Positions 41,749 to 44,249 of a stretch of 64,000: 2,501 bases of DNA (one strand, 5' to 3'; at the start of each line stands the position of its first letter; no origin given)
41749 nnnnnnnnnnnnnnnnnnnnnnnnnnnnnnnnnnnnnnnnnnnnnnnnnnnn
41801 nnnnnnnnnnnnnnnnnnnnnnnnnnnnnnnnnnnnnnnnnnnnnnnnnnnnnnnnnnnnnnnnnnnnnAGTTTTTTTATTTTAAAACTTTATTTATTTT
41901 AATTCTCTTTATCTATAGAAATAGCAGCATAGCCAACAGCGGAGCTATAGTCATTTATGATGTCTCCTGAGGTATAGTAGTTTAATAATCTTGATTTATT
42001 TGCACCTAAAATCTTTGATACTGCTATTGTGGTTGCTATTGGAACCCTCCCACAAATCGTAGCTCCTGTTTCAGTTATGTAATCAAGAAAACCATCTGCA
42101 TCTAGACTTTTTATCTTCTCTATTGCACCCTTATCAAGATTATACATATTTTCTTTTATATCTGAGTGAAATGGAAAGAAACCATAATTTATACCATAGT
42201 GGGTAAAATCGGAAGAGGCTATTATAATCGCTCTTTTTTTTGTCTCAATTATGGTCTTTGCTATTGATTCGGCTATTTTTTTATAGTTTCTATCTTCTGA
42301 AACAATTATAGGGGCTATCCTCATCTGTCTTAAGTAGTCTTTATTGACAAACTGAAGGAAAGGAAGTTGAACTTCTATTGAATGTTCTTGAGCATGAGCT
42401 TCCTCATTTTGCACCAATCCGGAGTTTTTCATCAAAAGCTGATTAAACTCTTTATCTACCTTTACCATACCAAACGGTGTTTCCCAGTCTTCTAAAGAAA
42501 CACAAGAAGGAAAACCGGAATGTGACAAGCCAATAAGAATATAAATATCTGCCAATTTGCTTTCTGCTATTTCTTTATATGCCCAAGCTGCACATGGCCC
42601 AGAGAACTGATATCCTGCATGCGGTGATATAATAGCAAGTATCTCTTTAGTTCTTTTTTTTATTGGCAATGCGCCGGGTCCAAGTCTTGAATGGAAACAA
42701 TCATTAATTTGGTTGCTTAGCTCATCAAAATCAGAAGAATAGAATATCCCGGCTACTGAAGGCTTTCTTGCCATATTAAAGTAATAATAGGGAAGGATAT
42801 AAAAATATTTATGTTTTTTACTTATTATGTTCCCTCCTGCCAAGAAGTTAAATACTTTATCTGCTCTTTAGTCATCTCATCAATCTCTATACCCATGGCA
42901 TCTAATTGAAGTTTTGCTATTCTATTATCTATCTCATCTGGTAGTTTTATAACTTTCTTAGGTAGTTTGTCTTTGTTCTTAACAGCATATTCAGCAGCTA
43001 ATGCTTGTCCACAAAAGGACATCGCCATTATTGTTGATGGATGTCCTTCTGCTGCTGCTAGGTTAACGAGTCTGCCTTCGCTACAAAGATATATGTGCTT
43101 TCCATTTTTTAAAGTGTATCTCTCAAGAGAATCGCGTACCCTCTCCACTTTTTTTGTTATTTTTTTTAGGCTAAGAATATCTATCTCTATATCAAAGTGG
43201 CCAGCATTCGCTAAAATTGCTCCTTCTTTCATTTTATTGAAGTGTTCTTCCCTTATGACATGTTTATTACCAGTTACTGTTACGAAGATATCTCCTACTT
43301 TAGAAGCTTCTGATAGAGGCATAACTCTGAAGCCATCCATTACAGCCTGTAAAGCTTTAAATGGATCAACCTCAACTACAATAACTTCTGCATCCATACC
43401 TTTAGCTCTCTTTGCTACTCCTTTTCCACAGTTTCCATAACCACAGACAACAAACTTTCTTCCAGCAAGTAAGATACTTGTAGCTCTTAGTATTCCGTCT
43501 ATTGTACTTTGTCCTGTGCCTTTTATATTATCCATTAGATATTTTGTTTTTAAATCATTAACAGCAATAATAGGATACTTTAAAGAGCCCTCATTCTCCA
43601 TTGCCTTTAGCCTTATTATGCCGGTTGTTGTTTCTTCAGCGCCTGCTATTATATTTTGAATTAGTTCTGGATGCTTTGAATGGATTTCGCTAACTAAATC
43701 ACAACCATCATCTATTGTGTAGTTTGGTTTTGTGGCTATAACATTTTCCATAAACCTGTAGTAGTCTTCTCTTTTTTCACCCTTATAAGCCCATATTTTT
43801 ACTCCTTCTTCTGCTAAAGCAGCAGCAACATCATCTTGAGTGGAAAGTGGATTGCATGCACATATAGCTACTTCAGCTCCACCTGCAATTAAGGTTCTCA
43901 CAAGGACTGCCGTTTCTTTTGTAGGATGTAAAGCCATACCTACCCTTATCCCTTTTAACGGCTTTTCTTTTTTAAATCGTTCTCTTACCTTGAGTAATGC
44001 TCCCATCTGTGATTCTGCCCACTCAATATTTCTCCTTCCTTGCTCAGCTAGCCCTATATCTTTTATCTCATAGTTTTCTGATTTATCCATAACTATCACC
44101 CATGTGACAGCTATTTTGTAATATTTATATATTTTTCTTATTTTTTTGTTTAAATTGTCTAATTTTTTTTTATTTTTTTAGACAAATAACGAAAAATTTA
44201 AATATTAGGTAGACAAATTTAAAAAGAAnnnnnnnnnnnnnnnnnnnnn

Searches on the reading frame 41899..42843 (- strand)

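Call 78: search_protein_families(library=pfam, proteins=[window:41899-42843:-], max_evalue=0.001)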
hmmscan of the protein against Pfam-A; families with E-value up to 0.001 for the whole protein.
window:41899-42843:- (314 aa): 1 family
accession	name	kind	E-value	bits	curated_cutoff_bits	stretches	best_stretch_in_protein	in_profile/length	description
PF01875.22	Memo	-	1.9e-68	231.1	27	1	27-308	1-268/269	Memo-like protein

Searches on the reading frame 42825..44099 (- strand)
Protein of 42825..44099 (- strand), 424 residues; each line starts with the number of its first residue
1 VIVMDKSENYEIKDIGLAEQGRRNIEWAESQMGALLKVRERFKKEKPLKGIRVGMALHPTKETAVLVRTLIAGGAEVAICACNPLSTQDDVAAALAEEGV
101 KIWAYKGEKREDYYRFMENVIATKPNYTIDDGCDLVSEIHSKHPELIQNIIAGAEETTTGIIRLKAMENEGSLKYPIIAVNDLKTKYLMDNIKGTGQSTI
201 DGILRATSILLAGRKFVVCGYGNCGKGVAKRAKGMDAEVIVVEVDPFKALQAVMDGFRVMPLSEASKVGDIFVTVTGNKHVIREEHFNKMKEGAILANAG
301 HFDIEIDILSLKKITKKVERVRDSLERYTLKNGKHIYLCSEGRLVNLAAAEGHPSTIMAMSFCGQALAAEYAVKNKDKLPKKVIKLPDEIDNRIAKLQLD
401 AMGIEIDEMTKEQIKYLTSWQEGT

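Call 78: search_protein_families(library=pfam, proteins=[window:42825-44099:-], max_evalue=0.001)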
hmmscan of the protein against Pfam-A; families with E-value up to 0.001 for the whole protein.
window:42825-44099:- (424 aa): 5 families
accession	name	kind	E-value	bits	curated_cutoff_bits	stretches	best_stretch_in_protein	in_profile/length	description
PF05221.23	AdoHcyase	-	5.4e-67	226.5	25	2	9-141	1-138/299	S-adenosyl-L-homocysteine hydrolase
PF00670.27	AdoHcyase_NAD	-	3e-57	193.7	27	1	192-351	2-161/162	S-adenosyl-L-homocysteine hydrolase, NAD binding domain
PF02826.25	2-Hacid_dh_C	-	6.5e-12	45.6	25.1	1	209-300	32-127/178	D-isomer specific 2-hydroxyacid dehydrogenase, NAD binding domain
PF07991.19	KARI_N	-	6.4e-08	32.8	20.6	1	211-313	2-108/165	Acetohydroxy acid isomeroreductase, NADPH-binding domain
PF02254.24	TrkA_N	-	0.00021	22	23.8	1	216-260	1-45/116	TrkA-N domain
